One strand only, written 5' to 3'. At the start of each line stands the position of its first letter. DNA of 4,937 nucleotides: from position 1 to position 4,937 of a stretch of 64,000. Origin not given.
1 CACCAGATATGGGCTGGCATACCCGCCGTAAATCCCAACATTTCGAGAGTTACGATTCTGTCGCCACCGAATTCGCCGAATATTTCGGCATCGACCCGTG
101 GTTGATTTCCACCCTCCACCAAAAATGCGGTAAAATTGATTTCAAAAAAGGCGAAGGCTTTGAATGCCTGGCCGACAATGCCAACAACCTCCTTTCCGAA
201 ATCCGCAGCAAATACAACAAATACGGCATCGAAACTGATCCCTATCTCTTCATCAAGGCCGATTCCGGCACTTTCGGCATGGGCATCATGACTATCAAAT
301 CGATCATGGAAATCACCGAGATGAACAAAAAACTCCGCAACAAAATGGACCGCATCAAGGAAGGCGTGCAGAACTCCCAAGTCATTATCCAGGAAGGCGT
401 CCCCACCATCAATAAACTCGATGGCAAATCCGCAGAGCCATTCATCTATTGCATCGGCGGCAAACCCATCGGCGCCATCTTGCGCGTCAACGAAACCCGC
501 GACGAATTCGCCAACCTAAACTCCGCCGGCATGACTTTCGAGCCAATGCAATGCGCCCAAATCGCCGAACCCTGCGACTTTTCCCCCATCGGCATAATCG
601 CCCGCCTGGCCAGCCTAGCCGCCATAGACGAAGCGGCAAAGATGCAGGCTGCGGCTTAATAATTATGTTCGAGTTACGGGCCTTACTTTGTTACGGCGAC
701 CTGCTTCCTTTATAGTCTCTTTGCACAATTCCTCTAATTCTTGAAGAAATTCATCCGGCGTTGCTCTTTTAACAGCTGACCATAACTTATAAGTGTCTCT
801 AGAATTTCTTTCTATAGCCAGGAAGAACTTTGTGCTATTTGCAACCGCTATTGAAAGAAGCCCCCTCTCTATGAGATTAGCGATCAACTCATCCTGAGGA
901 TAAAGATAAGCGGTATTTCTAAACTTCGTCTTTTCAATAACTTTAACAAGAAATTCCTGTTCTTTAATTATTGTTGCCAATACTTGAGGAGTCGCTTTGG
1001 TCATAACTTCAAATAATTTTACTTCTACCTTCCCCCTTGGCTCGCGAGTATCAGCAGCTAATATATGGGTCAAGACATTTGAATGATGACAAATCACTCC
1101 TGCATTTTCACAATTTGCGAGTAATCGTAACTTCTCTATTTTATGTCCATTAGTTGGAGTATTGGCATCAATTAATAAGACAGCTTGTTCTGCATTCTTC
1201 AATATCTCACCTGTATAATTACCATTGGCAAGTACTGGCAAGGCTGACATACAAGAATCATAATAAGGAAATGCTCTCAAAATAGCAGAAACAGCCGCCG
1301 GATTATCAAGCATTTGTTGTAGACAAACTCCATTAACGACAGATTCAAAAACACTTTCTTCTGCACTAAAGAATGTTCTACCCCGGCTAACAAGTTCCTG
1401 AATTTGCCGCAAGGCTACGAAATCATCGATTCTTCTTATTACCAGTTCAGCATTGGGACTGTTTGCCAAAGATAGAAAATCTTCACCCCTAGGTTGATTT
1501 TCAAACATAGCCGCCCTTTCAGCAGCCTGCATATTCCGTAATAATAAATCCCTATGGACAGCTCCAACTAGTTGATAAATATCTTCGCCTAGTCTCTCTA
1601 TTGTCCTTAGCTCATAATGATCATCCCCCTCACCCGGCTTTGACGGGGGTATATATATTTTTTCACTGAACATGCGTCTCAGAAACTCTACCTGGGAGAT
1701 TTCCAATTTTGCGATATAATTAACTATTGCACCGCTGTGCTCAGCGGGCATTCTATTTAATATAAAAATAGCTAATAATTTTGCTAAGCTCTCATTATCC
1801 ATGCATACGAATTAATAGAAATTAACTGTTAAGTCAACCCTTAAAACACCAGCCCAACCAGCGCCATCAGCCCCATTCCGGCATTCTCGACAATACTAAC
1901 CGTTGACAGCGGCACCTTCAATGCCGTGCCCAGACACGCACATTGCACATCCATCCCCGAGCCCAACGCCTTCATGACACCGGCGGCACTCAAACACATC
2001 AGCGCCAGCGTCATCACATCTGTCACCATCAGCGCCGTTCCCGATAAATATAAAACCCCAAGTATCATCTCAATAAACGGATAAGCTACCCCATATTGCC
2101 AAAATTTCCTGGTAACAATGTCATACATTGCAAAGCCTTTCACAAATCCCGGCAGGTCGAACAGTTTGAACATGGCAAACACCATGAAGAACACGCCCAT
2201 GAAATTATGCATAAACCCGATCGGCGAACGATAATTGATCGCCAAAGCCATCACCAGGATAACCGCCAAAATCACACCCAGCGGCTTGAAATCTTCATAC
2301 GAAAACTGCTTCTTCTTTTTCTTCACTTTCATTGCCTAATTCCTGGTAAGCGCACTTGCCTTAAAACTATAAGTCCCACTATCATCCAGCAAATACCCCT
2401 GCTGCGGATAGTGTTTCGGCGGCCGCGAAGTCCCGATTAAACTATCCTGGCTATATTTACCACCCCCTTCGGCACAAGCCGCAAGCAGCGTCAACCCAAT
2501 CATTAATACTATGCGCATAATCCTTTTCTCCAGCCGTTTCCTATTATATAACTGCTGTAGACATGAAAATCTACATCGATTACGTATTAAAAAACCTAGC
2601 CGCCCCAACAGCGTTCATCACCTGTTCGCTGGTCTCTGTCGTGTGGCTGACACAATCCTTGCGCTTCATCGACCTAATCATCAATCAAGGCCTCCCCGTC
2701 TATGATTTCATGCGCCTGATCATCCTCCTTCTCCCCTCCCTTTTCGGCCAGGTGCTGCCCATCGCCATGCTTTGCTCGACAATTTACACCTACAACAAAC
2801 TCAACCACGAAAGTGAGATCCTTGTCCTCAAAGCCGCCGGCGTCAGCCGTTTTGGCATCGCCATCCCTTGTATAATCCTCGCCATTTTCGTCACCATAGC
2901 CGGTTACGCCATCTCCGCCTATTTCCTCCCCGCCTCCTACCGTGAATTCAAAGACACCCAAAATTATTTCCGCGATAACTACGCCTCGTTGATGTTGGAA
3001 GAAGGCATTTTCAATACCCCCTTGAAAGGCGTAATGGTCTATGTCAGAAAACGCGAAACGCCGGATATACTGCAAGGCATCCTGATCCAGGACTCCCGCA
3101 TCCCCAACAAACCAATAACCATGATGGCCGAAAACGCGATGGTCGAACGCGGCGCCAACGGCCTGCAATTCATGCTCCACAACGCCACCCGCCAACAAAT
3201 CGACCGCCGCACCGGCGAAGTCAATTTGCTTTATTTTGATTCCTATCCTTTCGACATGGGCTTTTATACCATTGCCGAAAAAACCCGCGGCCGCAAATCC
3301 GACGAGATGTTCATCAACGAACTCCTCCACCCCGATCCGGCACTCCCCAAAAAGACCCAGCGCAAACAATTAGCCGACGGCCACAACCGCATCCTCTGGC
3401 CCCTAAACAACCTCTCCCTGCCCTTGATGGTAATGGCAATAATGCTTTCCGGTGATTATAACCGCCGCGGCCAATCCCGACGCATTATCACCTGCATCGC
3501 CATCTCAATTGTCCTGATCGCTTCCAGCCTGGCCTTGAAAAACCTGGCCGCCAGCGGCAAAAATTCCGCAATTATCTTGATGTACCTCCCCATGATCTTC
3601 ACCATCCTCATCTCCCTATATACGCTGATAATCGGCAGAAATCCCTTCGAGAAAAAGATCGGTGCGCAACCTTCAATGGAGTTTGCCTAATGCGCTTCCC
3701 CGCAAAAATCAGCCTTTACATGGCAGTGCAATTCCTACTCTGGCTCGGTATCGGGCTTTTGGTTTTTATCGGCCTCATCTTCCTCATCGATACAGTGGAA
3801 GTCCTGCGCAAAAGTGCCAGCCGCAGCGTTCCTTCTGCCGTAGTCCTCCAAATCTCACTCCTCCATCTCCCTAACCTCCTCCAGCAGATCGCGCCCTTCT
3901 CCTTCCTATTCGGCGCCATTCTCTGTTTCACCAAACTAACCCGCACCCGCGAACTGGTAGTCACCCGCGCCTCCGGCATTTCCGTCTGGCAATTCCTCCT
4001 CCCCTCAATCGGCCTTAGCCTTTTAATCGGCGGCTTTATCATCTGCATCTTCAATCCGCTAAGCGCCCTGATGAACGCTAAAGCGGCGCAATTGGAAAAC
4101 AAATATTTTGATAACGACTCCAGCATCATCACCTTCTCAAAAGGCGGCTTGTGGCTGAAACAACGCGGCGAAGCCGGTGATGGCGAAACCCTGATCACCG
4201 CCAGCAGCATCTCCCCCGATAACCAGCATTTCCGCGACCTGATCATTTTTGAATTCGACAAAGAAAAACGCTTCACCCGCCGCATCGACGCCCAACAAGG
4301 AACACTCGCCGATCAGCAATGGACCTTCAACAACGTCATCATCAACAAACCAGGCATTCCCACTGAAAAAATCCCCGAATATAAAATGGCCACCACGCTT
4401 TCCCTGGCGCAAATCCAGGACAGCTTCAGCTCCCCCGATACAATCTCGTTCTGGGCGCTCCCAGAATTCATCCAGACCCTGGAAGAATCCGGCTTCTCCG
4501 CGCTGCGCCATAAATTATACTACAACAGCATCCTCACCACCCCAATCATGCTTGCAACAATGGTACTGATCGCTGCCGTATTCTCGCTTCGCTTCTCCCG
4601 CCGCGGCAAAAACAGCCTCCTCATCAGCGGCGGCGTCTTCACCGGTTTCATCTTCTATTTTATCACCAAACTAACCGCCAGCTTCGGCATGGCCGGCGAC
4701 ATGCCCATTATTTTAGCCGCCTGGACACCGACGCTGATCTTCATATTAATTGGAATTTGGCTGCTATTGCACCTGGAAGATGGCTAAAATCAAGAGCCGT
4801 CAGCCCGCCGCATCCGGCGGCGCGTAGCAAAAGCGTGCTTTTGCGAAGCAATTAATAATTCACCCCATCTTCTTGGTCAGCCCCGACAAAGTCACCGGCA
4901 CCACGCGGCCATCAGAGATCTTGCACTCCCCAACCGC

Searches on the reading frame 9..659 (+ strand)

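Call 73: search_protein_families(library=pfam, max_evalue=0.0001, proteins=[window:9-659:+])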
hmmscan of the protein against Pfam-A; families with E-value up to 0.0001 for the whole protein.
window:9-659:+ (216 aa): 1 family
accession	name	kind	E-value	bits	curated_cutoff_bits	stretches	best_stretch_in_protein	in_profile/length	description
PF08886.16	GshA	-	1e-78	265.2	25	1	1-208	183-401/402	Glutamate-cysteine ligase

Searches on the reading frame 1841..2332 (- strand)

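Call 73: search_protein_families(library=pfam, max_evalue=0.0001, proteins=[window:1841-2332:-])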
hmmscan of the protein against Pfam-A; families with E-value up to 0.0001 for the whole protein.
window:1841-2332:- (163 aa): 1 family
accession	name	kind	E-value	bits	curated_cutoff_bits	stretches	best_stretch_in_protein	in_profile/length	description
PF07291.16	MauE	-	2.4e-12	47.7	27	1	41-162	8-127/128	Methylamine utilisation protein MauE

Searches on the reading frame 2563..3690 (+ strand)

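Call 73: search_protein_families(library=pfam, max_evalue=0.0001, proteins=[window:2563-3690:+])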
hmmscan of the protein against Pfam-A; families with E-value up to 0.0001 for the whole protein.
window:2563-3690:+ (375 aa): 1 family
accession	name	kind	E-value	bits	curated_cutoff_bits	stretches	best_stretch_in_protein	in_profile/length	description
PF03739.19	LptF_LptG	-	2.1e-66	224.8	27.9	1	7-355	2-351/353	Lipopolysaccharide export system permease LptF/LptG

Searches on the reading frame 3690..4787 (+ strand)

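Call 73: search_protein_families(library=pfam, max_evalue=0.0001, proteins=[window:3690-4787:+])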
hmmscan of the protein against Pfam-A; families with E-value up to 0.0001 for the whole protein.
window:3690-4787:+ (365 aa): 1 family
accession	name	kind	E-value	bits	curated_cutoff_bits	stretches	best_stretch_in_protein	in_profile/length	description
PF03739.19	LptF_LptG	-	9.1e-73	245.7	27.9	1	10-360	2-352/353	Lipopolysaccharide export system permease LptF/LptG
